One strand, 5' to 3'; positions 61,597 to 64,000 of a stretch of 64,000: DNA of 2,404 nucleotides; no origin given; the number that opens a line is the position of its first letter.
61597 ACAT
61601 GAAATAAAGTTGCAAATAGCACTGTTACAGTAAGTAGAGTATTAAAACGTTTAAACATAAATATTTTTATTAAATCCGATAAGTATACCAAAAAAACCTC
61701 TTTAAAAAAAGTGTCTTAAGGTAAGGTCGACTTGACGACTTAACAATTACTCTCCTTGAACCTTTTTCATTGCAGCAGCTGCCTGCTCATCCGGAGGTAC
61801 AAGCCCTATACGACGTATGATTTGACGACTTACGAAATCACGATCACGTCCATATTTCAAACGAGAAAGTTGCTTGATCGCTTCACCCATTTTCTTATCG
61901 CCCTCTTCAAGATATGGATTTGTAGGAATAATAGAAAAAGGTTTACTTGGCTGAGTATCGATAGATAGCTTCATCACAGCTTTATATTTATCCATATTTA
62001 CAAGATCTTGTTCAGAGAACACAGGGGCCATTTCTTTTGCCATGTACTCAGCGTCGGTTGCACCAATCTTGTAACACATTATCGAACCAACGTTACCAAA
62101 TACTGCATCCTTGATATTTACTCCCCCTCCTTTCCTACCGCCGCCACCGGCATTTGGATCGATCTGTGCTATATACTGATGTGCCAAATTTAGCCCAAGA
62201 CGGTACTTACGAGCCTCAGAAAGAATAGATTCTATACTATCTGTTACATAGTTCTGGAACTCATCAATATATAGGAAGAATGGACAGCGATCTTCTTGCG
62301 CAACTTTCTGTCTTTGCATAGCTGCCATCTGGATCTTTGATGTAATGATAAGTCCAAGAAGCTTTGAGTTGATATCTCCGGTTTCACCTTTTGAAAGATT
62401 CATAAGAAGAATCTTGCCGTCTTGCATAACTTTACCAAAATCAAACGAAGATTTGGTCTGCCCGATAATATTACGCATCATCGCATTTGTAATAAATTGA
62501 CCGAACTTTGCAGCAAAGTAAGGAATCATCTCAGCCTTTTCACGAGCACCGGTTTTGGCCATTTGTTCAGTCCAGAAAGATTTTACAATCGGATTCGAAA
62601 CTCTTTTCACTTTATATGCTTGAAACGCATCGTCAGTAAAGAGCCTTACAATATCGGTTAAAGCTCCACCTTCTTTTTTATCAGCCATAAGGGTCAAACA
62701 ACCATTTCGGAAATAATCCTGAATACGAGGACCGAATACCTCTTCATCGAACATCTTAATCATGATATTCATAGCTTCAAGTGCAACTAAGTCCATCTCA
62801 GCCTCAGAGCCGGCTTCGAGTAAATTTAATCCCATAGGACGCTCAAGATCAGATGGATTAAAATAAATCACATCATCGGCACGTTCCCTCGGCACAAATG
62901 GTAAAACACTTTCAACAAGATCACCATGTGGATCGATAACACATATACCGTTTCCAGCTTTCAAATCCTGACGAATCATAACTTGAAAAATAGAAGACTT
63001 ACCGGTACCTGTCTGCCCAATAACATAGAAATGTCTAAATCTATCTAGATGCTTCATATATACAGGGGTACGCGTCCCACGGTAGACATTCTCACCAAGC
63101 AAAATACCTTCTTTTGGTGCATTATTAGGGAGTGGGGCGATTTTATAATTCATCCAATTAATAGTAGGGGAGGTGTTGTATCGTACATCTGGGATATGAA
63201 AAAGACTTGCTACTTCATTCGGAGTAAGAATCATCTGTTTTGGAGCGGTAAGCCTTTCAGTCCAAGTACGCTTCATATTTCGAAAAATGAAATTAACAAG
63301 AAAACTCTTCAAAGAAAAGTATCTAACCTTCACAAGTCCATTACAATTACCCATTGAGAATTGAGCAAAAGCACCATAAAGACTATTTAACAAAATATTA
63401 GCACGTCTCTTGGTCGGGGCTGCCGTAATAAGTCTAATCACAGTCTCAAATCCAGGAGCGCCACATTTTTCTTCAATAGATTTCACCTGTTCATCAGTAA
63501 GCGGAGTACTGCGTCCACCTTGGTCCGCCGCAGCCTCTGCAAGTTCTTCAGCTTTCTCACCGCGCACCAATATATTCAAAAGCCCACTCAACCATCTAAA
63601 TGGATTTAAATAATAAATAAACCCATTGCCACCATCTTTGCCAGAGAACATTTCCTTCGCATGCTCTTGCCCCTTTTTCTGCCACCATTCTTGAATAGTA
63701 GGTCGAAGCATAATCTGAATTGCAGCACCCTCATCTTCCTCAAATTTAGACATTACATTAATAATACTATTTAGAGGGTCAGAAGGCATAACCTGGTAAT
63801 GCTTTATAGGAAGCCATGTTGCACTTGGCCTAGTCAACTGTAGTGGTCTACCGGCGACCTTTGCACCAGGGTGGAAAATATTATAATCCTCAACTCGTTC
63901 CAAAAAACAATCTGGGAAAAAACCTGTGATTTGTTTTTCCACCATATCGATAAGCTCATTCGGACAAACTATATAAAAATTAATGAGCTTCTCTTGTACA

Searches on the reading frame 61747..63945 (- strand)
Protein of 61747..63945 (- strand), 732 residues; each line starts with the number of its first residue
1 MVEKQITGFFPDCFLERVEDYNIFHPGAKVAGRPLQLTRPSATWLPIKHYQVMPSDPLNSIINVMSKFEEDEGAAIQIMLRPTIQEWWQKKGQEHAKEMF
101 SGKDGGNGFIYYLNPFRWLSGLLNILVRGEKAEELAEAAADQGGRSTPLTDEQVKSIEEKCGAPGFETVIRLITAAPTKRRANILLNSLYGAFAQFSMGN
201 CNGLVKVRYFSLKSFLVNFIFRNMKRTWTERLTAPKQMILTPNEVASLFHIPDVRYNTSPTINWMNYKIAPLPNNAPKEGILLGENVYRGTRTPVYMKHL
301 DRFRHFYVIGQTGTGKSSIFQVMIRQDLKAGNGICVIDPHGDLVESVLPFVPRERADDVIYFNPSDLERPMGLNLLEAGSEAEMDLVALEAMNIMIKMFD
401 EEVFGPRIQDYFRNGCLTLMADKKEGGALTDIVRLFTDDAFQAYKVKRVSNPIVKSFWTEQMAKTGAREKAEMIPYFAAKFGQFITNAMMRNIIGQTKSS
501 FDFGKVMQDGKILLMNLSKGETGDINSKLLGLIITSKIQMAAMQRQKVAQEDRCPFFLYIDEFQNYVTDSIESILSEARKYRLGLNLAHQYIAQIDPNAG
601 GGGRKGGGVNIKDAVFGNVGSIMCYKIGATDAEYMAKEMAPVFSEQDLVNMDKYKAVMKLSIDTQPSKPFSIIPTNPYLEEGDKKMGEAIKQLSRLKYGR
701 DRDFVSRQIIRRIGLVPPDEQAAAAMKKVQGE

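Call 10: search_protein_families(library=pfam, proteins=[window:61747-63945:-], max_evalue=0.001)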
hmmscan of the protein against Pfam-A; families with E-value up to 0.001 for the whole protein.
window:61747-63945:- (732 aa): 2 families
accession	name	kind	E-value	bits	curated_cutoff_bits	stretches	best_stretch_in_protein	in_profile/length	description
PF01935.23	DUF87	-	3.3e-09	37.6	23.2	1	288-366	7-83/220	Helicase HerA, central domain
PF10412.15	TrwB_AAD_bind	-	5.5e-08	32.5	20.5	1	304-596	16-287/387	Type IV secretion-system coupling protein DNA-binding domain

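Call 12: search_protein_families(library=ncbifam, proteins=[window:61747-63945:-], max_evalue=0.1)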
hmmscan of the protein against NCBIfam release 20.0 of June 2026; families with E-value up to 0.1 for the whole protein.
window:61747-63945:- (732 aa): 14 families
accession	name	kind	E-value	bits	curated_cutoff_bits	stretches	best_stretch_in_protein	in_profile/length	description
TIGR03743.1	SXT_TraD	subfamily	9.3e-10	37.6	366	1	284-342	153-214/636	conjugative transfer system coupling protein TraD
NF045973.1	conju_CD1115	equivalog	9.5e-09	34.6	250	1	292-400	13-119/442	VirD4-like conjugal transfer protein, CD1115 family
NF053655.1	CedD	equivalog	1.4e-08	33.9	600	1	281-350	199-268/527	DNA-translocating ATPase CedD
TIGR03754.1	conj_TOL_TraD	equivalog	9.6e-08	31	647.55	1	292-342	169-219/643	type IV conjugative transfer system coupling protein TraD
NF040819.1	helicase_HerA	equivalog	1.4e-05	23.8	970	1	304-353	157-207/561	DNA double-strand break repair helicase HerA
NF041447.1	TrbC_conju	equivalog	0.00064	18.3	800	0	279-340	104-166/685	F-type conjugative transfer protein TrbC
NF041326.1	Bacteroid_MobC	subfamily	0.0025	16.2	900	0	289-338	185-235/655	conjugal transfer protein MobC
NF045975.1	VirB4_plasma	equivalog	0.0073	14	590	1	307-340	519-552/894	Mbov_0397 family ICE element conjugal transfer ATPase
TIGR02746.1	TraC-F-type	equivalog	0.011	13.7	567.05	1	306-338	433-465/800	type IV secretion system protein TraC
TIGR02759.1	TraD_Ftype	equivalog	0.019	13.7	521.35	0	297-346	170-219/566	type IV conjugative transfer system coupling protein TraD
NF006486.0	PRK08903.1-6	equivalog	0.021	14.3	307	1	295-338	28-71/222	DnaA regulatory inactivator Hda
NF047389.1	ATPase_Sll1717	subfamily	0.051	12.7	75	0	292-341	19-65/454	P-loop ATPase, Sll1717 family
NF040937.1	HerA_Thermprot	equivalog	0.065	11.6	800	1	290-349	127-186/487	DNA double-strand break repair helicase HerA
TIGR03925.1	T7SS_EccC_b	equivalog_domain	0.094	11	346.55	0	275-327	336-385/564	type VII secretion protein EccCb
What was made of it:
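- A VirD4/TrwB-like ATPase lies at 61747-63945 (calls 10, 12).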

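Call 44: find_encoding_contigs(protein=window:61747-63945:-, flank=10000, max_places=3)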
Protein window:61747-63945:- (732 aa): no gene with exactly this product is on record in the collection.
